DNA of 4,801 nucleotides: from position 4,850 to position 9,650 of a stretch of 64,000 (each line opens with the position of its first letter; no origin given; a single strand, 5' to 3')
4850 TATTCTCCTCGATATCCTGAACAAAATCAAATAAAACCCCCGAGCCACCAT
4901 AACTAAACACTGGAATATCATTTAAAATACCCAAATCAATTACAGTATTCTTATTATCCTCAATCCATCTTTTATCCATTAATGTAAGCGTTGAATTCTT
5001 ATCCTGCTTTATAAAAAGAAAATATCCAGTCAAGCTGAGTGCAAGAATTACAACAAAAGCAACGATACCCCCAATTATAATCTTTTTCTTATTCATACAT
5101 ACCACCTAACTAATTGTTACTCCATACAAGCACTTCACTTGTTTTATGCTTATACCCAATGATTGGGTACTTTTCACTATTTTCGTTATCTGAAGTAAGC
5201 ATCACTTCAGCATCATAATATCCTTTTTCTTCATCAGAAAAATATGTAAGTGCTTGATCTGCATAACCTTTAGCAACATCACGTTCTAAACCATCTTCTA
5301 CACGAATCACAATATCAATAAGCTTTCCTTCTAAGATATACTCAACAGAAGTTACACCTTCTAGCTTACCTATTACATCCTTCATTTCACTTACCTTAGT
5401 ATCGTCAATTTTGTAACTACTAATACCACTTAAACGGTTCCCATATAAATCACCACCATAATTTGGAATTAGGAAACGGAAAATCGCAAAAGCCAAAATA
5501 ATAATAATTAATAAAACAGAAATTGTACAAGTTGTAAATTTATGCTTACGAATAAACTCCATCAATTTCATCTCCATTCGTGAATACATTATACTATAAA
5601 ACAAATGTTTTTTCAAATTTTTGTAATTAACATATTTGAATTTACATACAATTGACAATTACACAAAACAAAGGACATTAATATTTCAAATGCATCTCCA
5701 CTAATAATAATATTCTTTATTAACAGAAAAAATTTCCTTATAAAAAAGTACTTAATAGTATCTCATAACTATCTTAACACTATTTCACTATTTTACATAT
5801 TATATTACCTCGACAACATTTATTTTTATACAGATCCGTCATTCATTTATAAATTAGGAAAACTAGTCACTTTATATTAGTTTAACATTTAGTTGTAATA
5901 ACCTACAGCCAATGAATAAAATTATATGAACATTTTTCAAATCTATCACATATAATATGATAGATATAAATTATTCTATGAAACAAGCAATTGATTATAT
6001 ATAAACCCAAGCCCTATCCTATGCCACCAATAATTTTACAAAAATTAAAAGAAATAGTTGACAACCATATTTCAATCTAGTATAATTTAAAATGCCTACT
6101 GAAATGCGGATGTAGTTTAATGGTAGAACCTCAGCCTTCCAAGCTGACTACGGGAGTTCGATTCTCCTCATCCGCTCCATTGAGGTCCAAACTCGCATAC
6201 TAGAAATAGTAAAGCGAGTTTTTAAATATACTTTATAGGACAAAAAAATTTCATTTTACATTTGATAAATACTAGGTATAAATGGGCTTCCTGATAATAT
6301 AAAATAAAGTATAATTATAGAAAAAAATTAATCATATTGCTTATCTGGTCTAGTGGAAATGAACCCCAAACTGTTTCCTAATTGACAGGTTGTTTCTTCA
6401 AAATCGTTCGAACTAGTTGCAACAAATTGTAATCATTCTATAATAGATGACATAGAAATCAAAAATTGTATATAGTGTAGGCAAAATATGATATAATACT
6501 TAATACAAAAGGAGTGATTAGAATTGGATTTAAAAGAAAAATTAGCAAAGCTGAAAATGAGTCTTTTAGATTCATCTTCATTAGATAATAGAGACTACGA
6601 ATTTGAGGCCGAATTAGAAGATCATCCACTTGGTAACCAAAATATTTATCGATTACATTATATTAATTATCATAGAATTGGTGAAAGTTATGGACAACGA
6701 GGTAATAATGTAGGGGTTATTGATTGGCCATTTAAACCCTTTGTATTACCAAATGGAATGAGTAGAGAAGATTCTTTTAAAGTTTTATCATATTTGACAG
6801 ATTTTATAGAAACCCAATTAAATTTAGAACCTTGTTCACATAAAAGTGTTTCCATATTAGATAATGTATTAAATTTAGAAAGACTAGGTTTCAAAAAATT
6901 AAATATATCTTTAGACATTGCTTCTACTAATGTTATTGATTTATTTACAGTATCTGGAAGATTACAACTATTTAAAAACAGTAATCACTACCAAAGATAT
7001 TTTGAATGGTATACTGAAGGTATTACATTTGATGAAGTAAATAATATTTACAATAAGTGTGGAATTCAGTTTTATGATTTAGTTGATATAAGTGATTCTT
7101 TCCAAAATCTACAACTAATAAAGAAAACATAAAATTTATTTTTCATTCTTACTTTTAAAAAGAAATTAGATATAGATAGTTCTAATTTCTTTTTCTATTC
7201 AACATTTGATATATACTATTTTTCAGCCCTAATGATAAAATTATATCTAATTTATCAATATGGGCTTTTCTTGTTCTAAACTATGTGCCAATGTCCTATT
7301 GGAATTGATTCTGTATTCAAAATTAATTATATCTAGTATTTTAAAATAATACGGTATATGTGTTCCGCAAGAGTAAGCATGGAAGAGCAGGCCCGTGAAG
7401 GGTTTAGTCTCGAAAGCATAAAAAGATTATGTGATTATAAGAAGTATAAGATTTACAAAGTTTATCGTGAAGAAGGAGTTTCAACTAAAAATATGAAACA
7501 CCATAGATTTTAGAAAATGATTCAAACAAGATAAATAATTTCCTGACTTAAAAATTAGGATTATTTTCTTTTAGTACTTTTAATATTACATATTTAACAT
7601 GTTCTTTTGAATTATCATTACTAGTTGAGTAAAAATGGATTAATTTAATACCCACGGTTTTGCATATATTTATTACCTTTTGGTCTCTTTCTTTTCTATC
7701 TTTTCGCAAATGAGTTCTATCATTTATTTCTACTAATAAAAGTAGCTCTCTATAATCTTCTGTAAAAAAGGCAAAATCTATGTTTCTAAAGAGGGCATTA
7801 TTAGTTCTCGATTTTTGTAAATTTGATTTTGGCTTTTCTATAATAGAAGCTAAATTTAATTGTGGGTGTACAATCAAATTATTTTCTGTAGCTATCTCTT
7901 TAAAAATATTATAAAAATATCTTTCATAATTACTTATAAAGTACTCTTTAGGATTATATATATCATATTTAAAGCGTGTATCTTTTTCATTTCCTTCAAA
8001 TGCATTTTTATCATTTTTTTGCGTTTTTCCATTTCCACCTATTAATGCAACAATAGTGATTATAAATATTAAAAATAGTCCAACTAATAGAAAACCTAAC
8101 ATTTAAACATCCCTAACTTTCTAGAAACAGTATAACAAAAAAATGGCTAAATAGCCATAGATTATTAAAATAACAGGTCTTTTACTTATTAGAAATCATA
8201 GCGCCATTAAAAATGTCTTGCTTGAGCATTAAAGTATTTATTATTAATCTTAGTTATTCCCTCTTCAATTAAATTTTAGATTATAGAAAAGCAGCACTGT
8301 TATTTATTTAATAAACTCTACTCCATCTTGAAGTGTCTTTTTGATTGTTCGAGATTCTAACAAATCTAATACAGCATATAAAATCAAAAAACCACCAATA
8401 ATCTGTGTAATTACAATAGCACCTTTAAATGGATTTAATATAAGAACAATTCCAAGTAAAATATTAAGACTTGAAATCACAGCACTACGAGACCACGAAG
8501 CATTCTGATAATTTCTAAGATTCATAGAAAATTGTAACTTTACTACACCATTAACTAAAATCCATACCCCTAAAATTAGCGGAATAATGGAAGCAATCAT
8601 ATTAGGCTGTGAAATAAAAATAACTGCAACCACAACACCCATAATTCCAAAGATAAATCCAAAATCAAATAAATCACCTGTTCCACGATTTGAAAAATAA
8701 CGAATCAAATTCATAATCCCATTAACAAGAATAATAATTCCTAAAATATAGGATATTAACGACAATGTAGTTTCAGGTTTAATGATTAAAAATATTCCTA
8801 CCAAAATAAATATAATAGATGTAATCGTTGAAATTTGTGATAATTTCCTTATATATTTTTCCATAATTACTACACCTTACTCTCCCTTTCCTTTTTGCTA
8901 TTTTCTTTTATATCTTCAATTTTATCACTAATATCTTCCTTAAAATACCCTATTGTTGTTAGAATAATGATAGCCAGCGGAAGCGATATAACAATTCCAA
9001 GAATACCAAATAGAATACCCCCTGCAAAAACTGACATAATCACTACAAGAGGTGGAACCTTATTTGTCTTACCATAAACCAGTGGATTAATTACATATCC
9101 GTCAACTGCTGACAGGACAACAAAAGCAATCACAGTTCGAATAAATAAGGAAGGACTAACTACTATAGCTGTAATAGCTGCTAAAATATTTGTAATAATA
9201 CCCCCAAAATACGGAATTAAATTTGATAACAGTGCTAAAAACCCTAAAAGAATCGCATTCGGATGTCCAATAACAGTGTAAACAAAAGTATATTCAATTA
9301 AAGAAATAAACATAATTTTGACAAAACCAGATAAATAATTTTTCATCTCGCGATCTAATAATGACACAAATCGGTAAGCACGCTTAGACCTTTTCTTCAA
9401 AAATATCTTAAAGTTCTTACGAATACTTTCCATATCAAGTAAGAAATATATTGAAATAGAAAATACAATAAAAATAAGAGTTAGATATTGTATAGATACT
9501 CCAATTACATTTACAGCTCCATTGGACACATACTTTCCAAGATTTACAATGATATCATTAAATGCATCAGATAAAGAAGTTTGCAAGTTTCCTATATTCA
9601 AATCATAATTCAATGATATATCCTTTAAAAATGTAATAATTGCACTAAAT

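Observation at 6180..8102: Degraded integrated islet immediately 3' of tRNA-Gly: orphan cargo gene, serine-recombinase stump, DUF2726 nuclease-fold gene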

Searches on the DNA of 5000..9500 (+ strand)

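Call 10: search_rna_families(source=window, start=5000, end=9500, threshold=evalue, max_evalue=1)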
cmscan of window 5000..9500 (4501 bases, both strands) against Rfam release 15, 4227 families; matches with E-value up to 1: 1.
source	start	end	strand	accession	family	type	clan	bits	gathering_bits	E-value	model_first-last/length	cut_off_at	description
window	6106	6176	+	RF00005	tRNA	Gene; tRNA;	CL00001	69.3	29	3.4e-14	1-71/71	no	tRNA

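Call 105: search_rna_families(source=L138, start=3200, end=3700, threshold=evalue, max_evalue=1)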
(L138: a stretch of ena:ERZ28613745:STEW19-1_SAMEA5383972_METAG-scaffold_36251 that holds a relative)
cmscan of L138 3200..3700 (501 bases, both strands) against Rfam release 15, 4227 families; matches with E-value up to 1: 0.
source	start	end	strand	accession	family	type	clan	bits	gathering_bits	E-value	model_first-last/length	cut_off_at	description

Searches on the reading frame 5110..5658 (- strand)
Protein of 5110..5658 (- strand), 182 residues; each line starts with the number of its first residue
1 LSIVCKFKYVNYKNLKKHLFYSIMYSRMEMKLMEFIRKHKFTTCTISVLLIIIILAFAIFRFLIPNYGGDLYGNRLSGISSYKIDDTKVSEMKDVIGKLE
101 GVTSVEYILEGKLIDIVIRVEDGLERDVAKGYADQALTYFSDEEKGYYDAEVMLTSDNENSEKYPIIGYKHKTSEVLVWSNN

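Call 4: search_protein_families(library=pfam, proteins=[window:5110-5658:-], max_evalue=1)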
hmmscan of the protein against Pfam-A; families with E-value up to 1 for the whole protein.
window:5110-5658:- (182 aa): 1 family
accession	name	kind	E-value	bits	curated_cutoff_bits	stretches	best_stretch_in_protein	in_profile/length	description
PF13624.11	SurA_N_3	-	0.084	13.1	27.2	1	33-90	2-50/162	SurA-like N-terminal domain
